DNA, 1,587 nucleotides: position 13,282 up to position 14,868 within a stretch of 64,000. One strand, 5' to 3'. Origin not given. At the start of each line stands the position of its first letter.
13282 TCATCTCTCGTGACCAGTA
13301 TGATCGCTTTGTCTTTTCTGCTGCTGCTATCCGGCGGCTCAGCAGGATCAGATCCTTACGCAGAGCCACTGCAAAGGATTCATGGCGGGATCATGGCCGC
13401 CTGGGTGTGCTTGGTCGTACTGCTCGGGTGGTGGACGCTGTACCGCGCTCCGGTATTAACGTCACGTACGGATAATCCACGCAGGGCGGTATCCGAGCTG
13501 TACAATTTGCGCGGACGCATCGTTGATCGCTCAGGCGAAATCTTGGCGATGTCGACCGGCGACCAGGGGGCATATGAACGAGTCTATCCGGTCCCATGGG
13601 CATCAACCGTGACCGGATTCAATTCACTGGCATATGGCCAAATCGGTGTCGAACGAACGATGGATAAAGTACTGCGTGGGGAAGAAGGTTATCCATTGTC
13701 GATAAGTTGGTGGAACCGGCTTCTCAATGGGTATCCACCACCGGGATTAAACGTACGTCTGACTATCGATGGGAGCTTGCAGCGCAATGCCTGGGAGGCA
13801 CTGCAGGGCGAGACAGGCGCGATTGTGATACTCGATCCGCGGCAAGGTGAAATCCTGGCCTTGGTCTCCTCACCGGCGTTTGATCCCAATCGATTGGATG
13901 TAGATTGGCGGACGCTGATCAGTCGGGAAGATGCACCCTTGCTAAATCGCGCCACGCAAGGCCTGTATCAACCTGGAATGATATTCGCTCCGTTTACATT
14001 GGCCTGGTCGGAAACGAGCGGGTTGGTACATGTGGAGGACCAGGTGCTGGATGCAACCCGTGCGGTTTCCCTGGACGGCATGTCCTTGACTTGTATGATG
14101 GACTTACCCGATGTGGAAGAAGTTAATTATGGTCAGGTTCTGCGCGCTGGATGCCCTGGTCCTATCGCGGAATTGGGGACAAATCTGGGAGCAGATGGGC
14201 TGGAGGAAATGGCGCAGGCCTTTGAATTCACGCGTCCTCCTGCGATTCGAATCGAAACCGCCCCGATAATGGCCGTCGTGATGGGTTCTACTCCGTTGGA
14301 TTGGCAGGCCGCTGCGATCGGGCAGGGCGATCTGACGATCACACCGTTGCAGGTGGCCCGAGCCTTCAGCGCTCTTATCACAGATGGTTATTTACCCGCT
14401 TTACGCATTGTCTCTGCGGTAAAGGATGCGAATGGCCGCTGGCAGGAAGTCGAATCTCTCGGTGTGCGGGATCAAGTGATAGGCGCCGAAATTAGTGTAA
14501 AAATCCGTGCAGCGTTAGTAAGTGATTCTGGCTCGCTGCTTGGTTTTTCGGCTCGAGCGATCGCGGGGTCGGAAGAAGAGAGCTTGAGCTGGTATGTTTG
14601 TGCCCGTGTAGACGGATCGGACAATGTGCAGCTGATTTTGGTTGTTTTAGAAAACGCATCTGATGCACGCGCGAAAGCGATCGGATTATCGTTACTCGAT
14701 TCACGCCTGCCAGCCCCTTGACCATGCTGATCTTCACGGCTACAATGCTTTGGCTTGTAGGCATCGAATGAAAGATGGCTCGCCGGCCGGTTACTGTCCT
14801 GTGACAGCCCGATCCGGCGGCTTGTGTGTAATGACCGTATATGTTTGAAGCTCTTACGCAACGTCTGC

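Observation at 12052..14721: Natural SEDS-bPBP fusion in which the transpeptidase active-site motifs all appear to be lost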

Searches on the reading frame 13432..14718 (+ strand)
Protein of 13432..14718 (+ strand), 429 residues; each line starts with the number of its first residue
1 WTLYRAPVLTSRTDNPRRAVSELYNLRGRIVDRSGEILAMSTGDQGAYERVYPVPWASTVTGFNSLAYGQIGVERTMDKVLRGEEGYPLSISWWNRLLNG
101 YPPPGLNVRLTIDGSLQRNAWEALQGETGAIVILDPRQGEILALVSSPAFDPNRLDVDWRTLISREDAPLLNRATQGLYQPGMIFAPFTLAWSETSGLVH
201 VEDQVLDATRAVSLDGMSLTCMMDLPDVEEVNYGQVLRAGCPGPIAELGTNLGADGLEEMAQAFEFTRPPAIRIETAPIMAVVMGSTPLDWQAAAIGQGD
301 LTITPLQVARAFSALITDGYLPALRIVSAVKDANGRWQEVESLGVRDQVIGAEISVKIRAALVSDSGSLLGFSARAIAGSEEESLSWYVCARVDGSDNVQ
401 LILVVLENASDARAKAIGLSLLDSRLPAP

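Call 5: search_solved_structures(query=window:13432-14718:+, max_evalue=0.001, show_alignments=3)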
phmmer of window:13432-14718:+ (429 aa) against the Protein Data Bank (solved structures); distinct sequences matched with E-value up to 0.001: 91 (the best 60 are shown).
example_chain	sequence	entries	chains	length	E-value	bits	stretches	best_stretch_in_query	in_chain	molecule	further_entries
3un7_A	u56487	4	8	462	1.1e-30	110.1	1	15-331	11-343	Penicillin-binding protein A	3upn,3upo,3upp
3lo7_A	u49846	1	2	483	1.7e-30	109.5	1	15-331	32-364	Penicillin-binding protein A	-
4mnr_A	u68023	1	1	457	7.1e-27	97.5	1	17-364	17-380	Peptidoglycan glycosyltransferase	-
4n1x_A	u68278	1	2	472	1.2e-24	90.2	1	14-375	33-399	Peptidoglycan glycosyltransferase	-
4ra7_A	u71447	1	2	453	1.2e-24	90.2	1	6-375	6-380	Peptidoglycan glycosyltransferase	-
4jbf_A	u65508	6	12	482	1.4e-24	90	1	6-375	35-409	Peptidoglycan glycosyltransferase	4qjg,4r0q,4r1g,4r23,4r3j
6g9f_A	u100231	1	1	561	6.7e-22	81.2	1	68-199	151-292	Peptidoglycan D,D-transpeptidase MrdA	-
6g9p_A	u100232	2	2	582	7.4e-22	81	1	68-199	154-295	Peptidoglycan D,D-transpeptidase MrdA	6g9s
6tii_AAA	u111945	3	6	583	8.4e-22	80.8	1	68-200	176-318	Peptidoglycan D,D-transpeptidase MrdA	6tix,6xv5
8tj3_C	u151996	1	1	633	9.2e-22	80.7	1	68-199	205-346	Peptidoglycan D,D-transpeptidase MrdA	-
7zg8_AAA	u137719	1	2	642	6.9e-20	74.5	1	68-317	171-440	Peptidoglycan D,D-transpeptidase MrdA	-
8zpc_A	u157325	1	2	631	6.9e-20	74.5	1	68-317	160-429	Peptidoglycan D,D-transpeptidase MrdA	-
6pl5_B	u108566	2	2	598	9.1e-17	64.2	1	68-187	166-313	Penicillin-binding protein 2/cell division protein FtsI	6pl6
8f3q_A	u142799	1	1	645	4e-16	62.1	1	68-328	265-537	Penicillin binding protein 5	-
8f3f_A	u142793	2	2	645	4.1e-16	62.1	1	68-328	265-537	Penicillin binding protein 5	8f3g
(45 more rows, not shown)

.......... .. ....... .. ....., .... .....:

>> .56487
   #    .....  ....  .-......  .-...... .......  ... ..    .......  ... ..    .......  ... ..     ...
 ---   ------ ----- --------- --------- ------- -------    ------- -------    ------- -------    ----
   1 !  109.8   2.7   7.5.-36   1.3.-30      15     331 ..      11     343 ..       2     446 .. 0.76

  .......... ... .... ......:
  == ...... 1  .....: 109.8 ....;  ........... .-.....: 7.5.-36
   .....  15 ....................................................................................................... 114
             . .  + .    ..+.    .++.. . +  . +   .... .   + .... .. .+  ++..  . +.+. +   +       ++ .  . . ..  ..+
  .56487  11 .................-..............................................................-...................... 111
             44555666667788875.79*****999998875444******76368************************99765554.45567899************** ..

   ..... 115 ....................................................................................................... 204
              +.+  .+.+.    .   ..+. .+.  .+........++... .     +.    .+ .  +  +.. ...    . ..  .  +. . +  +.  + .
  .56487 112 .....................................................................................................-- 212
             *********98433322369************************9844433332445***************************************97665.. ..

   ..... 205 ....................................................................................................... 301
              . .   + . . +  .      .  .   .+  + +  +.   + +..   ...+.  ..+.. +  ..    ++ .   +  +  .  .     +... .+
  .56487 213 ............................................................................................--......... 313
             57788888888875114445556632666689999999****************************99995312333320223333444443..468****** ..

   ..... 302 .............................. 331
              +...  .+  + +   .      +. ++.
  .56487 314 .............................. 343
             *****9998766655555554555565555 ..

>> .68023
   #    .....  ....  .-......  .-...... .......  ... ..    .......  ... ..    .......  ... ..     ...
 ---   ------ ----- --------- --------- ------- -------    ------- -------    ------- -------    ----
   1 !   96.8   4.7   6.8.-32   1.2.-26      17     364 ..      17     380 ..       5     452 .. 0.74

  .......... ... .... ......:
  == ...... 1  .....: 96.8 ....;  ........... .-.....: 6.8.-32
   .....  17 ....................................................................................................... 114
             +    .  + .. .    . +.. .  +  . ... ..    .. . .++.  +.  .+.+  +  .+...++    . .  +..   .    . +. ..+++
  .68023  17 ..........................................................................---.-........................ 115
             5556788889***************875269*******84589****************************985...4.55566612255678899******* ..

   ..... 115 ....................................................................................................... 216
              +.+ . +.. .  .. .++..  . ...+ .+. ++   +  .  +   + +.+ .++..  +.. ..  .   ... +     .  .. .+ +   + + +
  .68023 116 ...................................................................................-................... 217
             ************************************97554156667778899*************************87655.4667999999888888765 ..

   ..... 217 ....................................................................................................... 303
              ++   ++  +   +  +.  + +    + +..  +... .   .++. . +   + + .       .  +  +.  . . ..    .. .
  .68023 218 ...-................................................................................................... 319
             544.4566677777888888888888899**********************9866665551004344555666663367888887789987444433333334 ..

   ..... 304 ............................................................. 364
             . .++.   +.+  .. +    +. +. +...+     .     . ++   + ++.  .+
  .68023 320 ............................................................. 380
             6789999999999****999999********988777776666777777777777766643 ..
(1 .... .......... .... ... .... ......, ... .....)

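Call 23: search_protein_representatives(protein=window:13432-14718:+)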
Query: 429 residues. Proteins with E-value up to 0.001 (for the whole library): 15081; up to 1e-10: 5081; up to 1e-30: 493. The best 150 are listed.
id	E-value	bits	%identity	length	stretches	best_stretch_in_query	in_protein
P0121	1.7e-147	508.1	74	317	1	108-423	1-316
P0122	4.2e-102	358.6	45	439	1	1-422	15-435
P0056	1.1e-99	350.6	42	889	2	1-419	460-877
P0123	1.5e-91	323.8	41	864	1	1-423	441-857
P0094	1.5e-90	320.5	41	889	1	1-423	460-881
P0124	3.5e-88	312.7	41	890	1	1-423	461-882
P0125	2.8e-87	309.7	41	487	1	4-423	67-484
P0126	6.7e-83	295.3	40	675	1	1-425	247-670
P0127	1.8e-82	293.9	38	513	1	1-422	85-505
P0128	6.5e-82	292.1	43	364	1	60-422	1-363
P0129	1.8e-78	280.7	39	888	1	1-422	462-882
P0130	4.3e-78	279.5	40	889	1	1-423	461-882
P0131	5.6e-78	279.1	41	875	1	1-421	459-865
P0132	9.7e-77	275.0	36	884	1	1-424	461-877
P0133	1.8e-74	267.5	38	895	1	1-422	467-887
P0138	2.7e-71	257.1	38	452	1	1-422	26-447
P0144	2.1e-68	247.6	39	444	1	1-422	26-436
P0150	6.5e-65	236.1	39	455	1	1-422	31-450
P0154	9.0e-64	232.3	37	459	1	1-423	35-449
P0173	2.5e-59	217.7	38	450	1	1-422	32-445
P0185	2.8e-57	210.9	37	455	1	1-413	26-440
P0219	4.6e-53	197.0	37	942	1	1-418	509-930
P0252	2.5e-49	184.8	36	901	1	1-412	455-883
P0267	1.0e-47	179.5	42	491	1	1-331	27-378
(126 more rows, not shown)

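Call 26: list_cluster_members(proteins=[P0138, P0144, P0150, P0154, P0173, P0185, P0122, P0219, P0252, P0267])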
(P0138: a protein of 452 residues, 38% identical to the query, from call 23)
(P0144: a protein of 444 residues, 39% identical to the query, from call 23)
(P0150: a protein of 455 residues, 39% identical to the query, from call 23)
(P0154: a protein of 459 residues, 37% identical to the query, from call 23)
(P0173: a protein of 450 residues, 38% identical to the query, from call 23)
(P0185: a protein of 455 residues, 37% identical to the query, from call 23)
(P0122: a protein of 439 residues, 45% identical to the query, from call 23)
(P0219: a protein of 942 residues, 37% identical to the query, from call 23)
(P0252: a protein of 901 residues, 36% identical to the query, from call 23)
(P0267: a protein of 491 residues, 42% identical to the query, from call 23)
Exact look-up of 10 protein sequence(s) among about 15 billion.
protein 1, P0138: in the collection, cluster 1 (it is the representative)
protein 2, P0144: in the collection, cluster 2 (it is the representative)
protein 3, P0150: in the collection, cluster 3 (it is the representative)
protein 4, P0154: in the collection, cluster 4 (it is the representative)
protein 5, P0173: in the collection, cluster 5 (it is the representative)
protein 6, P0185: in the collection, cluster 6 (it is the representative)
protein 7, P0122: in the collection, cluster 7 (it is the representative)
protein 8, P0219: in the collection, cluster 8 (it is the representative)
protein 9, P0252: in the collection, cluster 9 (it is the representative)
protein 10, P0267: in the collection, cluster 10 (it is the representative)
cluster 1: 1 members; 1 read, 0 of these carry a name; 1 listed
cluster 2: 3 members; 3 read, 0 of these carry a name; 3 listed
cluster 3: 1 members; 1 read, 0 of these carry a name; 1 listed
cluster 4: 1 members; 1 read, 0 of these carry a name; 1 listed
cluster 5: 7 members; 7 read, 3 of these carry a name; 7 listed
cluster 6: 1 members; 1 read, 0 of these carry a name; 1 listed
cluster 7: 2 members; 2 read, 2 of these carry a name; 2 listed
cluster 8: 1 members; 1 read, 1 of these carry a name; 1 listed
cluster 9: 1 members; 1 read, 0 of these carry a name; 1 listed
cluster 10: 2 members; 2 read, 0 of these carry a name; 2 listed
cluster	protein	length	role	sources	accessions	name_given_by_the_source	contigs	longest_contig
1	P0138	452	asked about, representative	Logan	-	-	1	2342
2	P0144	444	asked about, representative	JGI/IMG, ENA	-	-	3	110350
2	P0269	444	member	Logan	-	-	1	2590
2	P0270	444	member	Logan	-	-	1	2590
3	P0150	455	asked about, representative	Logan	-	-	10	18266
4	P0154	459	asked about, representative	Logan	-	-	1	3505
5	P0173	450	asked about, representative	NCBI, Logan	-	-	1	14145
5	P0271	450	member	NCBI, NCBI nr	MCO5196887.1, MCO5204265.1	MAG: penicillin-binding transpeptidase domain-containing protein [Anaerolineae bacterium] | penicillin-binding transpeptidase domain-containing protein [Anaerolineae bacterium]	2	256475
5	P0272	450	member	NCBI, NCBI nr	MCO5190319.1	MAG: penicillin-binding transpeptidase domain-containing protein [Anaerolineae bacterium] | penicillin-binding transpeptidase domain-containing protein [Anaerolineae bacterium]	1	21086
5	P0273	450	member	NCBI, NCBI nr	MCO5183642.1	MAG: penicillin-binding transpeptidase domain-containing protein [Anaerolineae bacterium] | penicillin-binding transpeptidase domain-containing protein [Anaerolineae bacterium]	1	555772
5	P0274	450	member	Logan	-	-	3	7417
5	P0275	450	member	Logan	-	-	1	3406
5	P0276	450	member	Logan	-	-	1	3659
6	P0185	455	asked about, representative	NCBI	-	-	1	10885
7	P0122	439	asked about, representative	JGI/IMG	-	peptidoglycan glycosyltransferase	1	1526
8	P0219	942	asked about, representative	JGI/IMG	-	cell division protein FtsW (lipid II flippase)/cell division protein ...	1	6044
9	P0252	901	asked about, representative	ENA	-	-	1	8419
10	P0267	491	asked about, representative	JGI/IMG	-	-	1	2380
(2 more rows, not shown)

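Call 27: find_encoding_contigs(protein=P0144, flank=8000, max_places=2)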
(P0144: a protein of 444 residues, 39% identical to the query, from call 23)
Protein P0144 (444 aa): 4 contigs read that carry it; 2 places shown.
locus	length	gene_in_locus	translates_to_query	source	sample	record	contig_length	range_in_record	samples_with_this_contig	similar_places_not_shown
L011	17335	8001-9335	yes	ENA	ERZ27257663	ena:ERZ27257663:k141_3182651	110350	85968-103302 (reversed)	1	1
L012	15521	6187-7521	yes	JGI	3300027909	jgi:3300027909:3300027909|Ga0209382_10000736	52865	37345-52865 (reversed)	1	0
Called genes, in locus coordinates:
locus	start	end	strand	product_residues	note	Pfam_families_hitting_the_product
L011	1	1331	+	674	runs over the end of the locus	PF20773:InhA-like_MAM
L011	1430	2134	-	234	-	PF16697:Yop-YscD_cpl, PF00498:FHA, PF00486:Trans_reg_C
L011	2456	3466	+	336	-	PF00069:Pkinase, PF07714:PK_Tyr_Ser-Thr, PF01636:APH (faint)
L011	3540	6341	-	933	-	PF00933:Glyco_hydro_3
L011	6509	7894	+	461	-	PF01098:FTSW_RODA_SPOVE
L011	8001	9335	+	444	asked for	PF21922:PBP_dimer_2, PF00905:Transpeptidase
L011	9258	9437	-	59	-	-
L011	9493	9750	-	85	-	-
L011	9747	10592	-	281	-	PF02678:Pirin, PF05726:Pirin_C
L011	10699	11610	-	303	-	PF05448:AXE1 (faint), PF02129:Peptidase_S15, PF12146:Hydrolase_4, PF00561:Abhydrolase_1, PF00326:Peptidase_S9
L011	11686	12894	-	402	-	PF00579:tRNA-synt_1b, PF22421:SYY_C-terminal, PF01479:S4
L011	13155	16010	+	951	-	PF01411:tRNA-synt_2c, PF07973:tRNA_SAD, PF02272:DHHA1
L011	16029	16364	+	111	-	-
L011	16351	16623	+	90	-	PF20126:TumE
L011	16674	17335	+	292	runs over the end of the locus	-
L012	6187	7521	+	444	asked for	PF21922:PBP_dimer_2, PF00905:Transpeptidase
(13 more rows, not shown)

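Call 45: find_homologous_proteins(query=P0252, max_evalue=1e-20)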
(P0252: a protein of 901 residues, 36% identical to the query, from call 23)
Query P0252 (901 aa): 1929 proteins with E <= 1e-20 among 8000 candidates; the best 120 are listed.
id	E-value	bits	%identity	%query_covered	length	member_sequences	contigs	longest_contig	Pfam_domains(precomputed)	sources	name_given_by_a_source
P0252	0.0e+0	1989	100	100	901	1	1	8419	PF01098.25,PF21922.2,PF00905.28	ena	-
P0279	0.0e+0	1718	86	100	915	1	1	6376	PF01098.25,PF21922.2,PF00905.28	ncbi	-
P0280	0.0e+0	1698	84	100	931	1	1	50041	PF01098.25,PF21922.2,PF00905.28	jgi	-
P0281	0.0e+0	1363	69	100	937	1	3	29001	PF01098.25,PF21922.2,PF00905.28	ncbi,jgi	jgi:peptidoglycan glycosyltransferase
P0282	0.0e+0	1348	69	97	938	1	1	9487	PF01098.25,PF21922.2,PF00905.28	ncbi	ncbi:MAG: FtsW/RodA/SpoVE family cell cycle protein [Anaerolineae bacterium]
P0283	0.0e+0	1327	68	100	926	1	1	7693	PF01098.25,PF21922.2,PF00905.28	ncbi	ncbi:MAG: FtsW/RodA/SpoVE family cell cycle protein, partial [Anaerolineae bacterium]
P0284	0.0e+0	1296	67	98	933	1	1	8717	PF01098.25,PF21922.2,PF00905.28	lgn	-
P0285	0.0e+0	1258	66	98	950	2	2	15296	PF01098.25,PF21922.2,PF00905.28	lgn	-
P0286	0.0e+0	1167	61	100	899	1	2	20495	PF01098.25,PF21922.2,PF00905.28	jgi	-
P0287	1.3e-221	757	51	93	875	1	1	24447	PF01098.25,PF21922.2,PF00905.28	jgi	-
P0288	4.8e-218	745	49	98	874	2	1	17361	PF01098.25,PF21922.2,PF00905.28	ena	-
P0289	1.4e-217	743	45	52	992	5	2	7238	PF01098.25,PF21922.2,PF00905.28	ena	-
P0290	6.6e-208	711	49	93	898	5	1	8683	PF01098.25,PF21922.2,PF00905.28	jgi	-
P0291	2.6e-207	709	48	87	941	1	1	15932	PF01098.25,PF21922.2,PF00905.28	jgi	jgi:cell division protein FtsW (lipid II flippase)/cell division protein FtsI/penicillin-binding pro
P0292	6.1e-206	705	46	100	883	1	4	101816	PF01098.25,PF21922.2,PF00905.28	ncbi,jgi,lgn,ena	-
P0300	6.4e-202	691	47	89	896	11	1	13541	PF01098.25,PF21922.2,PF00905.28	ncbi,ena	-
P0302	1.4e-201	690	46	95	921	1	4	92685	PF01098.25,PF21922.2,PF00905.28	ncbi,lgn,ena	-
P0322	7.2e-198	678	45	93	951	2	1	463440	PF01098.25,PF21922.2,PF00905.28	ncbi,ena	-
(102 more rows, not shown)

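Call 54: search_protein_families(library=pfam, proteins=[P0252, P0281, P0302, P0322, P0292, P0300, P0144], max_evalue=0.001)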
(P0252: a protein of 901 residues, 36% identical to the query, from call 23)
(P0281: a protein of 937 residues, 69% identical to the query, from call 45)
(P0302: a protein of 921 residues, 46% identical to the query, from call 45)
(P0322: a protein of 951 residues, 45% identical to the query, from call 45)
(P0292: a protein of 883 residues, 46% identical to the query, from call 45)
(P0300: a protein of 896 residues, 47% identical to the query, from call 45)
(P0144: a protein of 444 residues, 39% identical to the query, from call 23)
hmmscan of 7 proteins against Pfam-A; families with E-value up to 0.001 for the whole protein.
P0252 (901 aa): 3 families
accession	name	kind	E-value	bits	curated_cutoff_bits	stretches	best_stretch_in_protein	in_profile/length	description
PF01098.24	FTSW_RODA_SPOVE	-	3.7e-70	237.1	26.4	1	90-418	37-352/356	Cell cycle protein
PF00905.27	Transpeptidase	-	5.1e-64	216.8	22.1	1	582-895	1-298/299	Penicillin binding protein transpeptidase domain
PF21922.1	PBP_dimer_2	-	1e-08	35.7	27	1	481-540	1-61/83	Penicillin binding protein A dimerisation domain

P0281 (937 aa): 3 families
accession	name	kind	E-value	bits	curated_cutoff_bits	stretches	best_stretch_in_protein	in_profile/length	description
PF01098.24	FTSW_RODA_SPOVE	-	8.7e-74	249.1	26.4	1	89-416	36-350/356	Cell cycle protein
PF00905.27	Transpeptidase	-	3.1e-64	217.5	22.1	1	589-916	1-299/299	Penicillin binding protein transpeptidase domain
PF21922.1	PBP_dimer_2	-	1.5e-07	32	27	1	488-544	1-58/83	Penicillin binding protein A dimerisation domain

P0302 (921 aa): 3 families
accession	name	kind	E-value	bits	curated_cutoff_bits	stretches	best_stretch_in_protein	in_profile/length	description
PF01098.24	FTSW_RODA_SPOVE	-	3.7e-72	243.7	26.4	1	109-438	38-354/356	Cell cycle protein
PF00905.27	Transpeptidase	-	1e-57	196.1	22.1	1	603-913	1-299/299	Penicillin binding protein transpeptidase domain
PF21922.1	PBP_dimer_2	-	3.5e-08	34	27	1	505-582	1-83/83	Penicillin binding protein A dimerisation domain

P0322 (951 aa): 3 families
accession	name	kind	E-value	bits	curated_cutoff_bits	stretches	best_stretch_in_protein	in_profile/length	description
PF01098.24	FTSW_RODA_SPOVE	-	1.9e-79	267.7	26.4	1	99-429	36-354/356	Cell cycle protein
PF00905.27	Transpeptidase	-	9.2e-58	196.2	22.1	1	606-944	1-298/299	Penicillin binding protein transpeptidase domain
PF21922.1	PBP_dimer_2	-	1.2e-07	32.3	27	1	504-574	1-73/83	Penicillin binding protein A dimerisation domain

P0292 (883 aa): 3 families
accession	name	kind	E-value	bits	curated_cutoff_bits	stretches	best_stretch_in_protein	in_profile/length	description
PF01098.24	FTSW_RODA_SPOVE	-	2.1e-75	254.4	26.4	1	90-421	35-353/356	Cell cycle protein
PF00905.27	Transpeptidase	-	4.7e-22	79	22.1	1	585-864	1-282/299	Penicillin binding protein transpeptidase domain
PF21922.1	PBP_dimer_2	-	1.1e-13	51.7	27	1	483-564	1-83/83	Penicillin binding protein A dimerisation domain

P0300 (896 aa): 3 families
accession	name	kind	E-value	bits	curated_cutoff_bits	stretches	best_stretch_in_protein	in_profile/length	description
PF01098.24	FTSW_RODA_SPOVE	-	7.6e-76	255.8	26.4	1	95-425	35-352/356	Cell cycle protein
PF00905.27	Transpeptidase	-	1.2e-23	84.2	22.1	1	599-805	1-192/299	Penicillin binding protein transpeptidase domain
PF21922.1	PBP_dimer_2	-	4.2e-13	49.8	27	1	497-578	1-83/83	Penicillin binding protein A dimerisation domain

P0144 (444 aa): 3 families
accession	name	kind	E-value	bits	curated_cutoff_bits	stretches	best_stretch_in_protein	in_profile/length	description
PF00905.27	Transpeptidase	-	7.3e-30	104.6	22.1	1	154-426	1-283/299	Penicillin binding protein transpeptidase domain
PF21922.1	PBP_dimer_2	-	2e-10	41.2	27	1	52-111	1-62/83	Penicillin binding protein A dimerisation domain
PF03717.20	PBP_dimer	-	0.00041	21.2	24.4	0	51-67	5-21/180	Penicillin-binding Protein dimerisation domain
